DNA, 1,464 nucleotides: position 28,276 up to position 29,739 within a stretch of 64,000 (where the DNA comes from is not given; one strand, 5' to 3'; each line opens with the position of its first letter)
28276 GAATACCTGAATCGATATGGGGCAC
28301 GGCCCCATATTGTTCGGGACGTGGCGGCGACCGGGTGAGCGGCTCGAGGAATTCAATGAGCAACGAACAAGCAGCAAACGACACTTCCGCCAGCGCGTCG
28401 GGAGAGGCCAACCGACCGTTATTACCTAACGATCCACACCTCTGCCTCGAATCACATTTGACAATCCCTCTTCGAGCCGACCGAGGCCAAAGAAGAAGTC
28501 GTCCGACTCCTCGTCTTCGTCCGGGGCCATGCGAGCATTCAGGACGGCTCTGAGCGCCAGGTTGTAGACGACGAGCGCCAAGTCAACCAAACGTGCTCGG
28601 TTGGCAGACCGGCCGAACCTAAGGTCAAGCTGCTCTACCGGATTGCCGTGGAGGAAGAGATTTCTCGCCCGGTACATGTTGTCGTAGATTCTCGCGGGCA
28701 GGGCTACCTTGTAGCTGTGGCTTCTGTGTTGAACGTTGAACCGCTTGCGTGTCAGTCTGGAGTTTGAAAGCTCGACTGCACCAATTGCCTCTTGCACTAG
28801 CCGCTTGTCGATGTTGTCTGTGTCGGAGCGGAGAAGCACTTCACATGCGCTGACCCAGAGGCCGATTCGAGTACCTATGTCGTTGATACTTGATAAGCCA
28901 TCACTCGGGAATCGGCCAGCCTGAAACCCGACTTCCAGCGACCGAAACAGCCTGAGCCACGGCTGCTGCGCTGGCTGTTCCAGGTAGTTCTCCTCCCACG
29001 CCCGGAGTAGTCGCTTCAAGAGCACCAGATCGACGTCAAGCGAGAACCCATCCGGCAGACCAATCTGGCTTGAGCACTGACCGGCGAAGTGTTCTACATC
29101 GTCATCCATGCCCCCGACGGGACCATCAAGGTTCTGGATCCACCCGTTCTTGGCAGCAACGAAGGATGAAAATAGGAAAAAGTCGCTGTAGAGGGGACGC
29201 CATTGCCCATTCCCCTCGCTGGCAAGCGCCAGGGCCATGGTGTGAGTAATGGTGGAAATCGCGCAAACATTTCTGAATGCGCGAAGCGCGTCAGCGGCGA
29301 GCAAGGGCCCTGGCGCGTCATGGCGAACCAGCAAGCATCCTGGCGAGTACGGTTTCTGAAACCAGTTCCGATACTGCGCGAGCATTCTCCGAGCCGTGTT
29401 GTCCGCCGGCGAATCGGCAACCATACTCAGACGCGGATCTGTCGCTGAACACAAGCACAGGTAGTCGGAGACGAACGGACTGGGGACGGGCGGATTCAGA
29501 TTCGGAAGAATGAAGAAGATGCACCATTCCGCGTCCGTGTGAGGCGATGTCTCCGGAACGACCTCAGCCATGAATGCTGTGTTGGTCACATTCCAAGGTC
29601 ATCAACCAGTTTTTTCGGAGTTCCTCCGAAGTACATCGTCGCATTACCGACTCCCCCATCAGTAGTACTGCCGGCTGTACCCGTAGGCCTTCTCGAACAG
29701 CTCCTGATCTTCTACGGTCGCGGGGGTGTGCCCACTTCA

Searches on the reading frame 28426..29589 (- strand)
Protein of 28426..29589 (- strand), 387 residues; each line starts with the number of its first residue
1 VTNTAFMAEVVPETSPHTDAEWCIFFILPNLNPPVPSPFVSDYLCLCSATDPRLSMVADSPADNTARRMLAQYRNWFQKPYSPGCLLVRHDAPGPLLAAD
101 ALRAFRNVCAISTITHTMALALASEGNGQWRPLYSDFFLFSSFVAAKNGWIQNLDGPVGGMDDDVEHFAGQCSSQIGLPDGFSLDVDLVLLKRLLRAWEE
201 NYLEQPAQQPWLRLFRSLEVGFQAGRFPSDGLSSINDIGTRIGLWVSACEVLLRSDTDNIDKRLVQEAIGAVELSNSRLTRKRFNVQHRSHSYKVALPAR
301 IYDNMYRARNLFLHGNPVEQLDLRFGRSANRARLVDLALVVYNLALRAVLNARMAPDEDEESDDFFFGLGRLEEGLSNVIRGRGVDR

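Call 9: search_protein_families(library=pfam, proteins=[window:28426-29589:-], max_evalue=0.01)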
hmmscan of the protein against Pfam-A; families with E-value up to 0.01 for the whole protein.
window:28426-29589:- (387 aa): 0 families

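Call 44: search_protein_families(library=padloc, proteins=[window:28426-29589:-], max_evalue=0.01)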
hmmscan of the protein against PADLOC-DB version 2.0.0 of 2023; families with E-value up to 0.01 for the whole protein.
window:28426-29589:- (387 aa): 0 families

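Call 78: search_protein_families(library=pfam, proteins=[window:28426-29589:-], max_evalue=0.1)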
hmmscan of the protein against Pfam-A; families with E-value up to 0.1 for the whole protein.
window:28426-29589:- (387 aa): 0 families
